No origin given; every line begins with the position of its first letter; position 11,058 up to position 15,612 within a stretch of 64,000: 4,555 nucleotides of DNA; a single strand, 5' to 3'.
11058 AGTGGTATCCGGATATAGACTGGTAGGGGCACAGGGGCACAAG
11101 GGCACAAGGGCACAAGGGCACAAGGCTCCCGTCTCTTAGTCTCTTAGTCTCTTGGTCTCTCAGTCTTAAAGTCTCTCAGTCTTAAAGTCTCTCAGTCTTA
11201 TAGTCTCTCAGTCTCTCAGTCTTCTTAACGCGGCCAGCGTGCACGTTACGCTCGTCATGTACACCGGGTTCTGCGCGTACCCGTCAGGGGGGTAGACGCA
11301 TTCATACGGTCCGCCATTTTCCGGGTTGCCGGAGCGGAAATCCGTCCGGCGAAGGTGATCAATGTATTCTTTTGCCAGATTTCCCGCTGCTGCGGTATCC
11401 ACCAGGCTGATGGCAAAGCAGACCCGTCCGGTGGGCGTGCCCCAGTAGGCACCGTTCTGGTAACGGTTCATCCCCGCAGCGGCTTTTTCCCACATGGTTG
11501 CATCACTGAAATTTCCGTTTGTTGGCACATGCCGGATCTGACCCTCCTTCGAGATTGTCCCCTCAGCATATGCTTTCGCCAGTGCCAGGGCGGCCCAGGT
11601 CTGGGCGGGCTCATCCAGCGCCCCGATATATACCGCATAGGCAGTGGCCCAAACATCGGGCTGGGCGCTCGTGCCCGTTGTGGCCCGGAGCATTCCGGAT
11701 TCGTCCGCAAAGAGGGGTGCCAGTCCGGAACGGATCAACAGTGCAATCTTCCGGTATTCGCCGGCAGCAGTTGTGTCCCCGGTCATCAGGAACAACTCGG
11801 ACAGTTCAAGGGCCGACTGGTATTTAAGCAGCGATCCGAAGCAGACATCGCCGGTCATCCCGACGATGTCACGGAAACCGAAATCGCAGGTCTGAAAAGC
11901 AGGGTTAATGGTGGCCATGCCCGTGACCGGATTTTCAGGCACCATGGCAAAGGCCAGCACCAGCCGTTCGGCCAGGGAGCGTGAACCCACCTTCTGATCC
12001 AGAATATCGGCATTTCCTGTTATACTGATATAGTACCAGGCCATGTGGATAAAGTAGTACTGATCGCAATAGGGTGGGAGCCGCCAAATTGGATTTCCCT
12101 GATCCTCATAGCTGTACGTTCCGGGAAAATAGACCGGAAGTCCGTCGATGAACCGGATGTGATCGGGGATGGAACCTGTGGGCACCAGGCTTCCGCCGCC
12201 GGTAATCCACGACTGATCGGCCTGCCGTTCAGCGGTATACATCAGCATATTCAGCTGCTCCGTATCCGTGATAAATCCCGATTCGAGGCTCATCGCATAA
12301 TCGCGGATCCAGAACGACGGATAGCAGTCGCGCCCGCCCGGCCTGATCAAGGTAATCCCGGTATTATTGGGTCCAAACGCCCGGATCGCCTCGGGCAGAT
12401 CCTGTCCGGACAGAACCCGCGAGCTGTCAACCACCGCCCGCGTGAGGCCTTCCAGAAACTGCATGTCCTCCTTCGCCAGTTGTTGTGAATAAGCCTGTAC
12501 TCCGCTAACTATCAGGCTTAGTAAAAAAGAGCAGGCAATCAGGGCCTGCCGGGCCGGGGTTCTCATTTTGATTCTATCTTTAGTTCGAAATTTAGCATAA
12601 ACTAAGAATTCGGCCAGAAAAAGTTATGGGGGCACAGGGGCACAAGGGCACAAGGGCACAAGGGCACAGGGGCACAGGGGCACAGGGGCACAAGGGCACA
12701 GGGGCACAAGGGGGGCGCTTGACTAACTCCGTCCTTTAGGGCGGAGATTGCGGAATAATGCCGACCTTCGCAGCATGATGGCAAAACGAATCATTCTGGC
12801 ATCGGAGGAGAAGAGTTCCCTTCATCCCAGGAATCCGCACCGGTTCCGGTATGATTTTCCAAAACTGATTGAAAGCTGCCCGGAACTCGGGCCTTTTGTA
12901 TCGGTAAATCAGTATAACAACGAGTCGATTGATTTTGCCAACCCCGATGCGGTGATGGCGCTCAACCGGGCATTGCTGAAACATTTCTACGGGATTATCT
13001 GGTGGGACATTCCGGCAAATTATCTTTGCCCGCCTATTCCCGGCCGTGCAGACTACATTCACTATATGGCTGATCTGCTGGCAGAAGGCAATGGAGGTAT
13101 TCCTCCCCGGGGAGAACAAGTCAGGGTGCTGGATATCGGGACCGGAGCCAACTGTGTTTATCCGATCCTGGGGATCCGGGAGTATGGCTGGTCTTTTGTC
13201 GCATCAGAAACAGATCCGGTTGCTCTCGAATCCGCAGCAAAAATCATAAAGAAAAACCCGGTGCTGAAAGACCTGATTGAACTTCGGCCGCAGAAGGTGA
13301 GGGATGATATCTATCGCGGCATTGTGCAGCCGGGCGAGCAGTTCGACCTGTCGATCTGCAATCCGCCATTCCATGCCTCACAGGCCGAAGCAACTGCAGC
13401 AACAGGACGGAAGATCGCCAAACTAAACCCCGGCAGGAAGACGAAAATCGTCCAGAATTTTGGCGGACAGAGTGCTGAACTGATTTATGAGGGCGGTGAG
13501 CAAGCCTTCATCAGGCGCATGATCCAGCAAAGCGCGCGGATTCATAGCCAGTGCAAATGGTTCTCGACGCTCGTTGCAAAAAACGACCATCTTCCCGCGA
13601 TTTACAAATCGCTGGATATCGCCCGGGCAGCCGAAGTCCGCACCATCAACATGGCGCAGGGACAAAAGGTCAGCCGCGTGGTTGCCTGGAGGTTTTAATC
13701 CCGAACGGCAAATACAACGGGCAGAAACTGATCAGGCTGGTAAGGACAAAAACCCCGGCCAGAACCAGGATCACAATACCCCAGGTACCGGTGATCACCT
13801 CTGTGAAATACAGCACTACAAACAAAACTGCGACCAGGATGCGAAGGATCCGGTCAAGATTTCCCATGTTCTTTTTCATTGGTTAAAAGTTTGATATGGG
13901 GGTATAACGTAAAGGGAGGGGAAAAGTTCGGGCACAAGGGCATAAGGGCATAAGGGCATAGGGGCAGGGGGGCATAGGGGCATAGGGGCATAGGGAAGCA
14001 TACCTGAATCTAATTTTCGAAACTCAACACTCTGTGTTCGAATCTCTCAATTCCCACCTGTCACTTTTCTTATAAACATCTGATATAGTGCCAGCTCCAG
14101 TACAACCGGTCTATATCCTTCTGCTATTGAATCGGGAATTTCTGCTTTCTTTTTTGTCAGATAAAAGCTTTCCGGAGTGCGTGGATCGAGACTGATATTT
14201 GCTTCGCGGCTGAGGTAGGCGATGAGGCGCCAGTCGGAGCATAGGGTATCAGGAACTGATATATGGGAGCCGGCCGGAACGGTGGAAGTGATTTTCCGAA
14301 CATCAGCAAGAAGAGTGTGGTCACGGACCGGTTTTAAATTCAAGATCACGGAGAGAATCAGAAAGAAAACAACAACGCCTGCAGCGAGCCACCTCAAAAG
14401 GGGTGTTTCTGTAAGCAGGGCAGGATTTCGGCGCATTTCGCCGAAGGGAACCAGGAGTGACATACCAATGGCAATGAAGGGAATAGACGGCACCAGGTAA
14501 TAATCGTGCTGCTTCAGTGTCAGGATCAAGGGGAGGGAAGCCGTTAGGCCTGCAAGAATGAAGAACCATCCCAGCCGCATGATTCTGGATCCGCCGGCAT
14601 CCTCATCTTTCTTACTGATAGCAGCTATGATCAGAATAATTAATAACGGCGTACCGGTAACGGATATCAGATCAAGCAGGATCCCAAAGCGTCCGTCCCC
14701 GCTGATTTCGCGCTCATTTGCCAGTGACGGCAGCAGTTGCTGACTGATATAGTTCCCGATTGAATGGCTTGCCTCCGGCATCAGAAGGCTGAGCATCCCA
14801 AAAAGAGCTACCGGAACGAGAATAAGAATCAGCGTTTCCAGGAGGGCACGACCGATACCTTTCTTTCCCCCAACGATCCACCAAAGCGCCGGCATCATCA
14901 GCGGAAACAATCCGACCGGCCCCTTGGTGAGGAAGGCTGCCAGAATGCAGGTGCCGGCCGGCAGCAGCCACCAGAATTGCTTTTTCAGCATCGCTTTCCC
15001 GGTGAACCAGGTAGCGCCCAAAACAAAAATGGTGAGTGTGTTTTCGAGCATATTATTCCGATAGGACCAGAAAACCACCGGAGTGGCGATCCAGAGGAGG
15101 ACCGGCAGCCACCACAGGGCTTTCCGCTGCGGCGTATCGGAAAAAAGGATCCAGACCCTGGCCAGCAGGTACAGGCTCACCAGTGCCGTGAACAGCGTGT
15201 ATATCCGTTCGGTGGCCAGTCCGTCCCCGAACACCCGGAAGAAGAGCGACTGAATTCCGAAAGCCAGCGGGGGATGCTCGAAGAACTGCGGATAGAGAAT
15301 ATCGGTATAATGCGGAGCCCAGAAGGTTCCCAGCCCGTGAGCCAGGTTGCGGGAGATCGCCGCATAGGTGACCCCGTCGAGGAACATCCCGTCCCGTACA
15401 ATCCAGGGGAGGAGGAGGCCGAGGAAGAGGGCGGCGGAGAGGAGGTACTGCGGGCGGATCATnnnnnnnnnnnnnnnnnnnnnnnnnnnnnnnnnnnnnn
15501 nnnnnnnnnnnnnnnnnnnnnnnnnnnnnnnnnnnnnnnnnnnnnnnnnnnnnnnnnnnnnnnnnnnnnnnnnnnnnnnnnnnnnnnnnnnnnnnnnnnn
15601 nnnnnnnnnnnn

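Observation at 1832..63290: Nearly every intergenic spacer is built from short tandem repeats with a shared modular, often palindromic, architecture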

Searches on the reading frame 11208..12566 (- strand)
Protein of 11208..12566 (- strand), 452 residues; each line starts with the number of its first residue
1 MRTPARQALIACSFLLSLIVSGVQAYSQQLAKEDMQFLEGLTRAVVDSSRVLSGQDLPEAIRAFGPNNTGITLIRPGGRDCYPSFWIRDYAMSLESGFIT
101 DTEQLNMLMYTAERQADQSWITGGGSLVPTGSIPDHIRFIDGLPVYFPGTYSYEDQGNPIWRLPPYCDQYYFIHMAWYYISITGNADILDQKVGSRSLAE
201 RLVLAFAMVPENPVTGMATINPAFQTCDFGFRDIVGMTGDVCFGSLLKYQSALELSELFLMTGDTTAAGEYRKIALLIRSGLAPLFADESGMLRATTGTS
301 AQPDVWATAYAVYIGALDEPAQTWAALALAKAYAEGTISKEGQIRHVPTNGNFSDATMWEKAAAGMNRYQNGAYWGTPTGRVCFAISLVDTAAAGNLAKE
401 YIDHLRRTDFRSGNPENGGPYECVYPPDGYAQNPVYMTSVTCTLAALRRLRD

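Call 8: search_protein_families(library=pfam, proteins=[window:11208-12566:-])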
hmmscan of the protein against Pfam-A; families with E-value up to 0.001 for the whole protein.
window:11208-12566:- (452 aa): 0 families

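Call 47: search_protein_families(library=pfam, proteins=[window:11208-12566:-])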
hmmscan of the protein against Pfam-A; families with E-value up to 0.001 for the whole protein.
window:11208-12566:- (452 aa): 0 families

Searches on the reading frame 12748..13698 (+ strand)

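Call 29: search_protein_families(library=pfam, proteins=[window:12748-13698:+], max_evalue=0.001)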
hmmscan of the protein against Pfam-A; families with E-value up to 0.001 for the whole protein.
window:12748-13698:+ (316 aa): 2 families
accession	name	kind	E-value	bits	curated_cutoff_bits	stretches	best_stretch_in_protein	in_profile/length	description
PF05971.18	Methyltransf_10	-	3.2e-115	385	23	1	21-316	3-297/299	RNA methyltransferase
PF05175.20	MTS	-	3.1e-07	30.6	23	1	124-223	32-123/170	Methyltransferase small domain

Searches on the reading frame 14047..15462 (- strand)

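Call 8: search_protein_families(library=pfam, proteins=[window:14047-15462:-])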
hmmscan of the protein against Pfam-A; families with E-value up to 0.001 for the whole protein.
window:14047-15462:- (471 aa): 1 family
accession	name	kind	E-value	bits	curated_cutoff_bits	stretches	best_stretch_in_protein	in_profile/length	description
PF13231.12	PMT_2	-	2.5e-07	31.5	26.1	1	63-210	2-141/160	Dolichyl-phosphate-mannose-protein mannosyltransferase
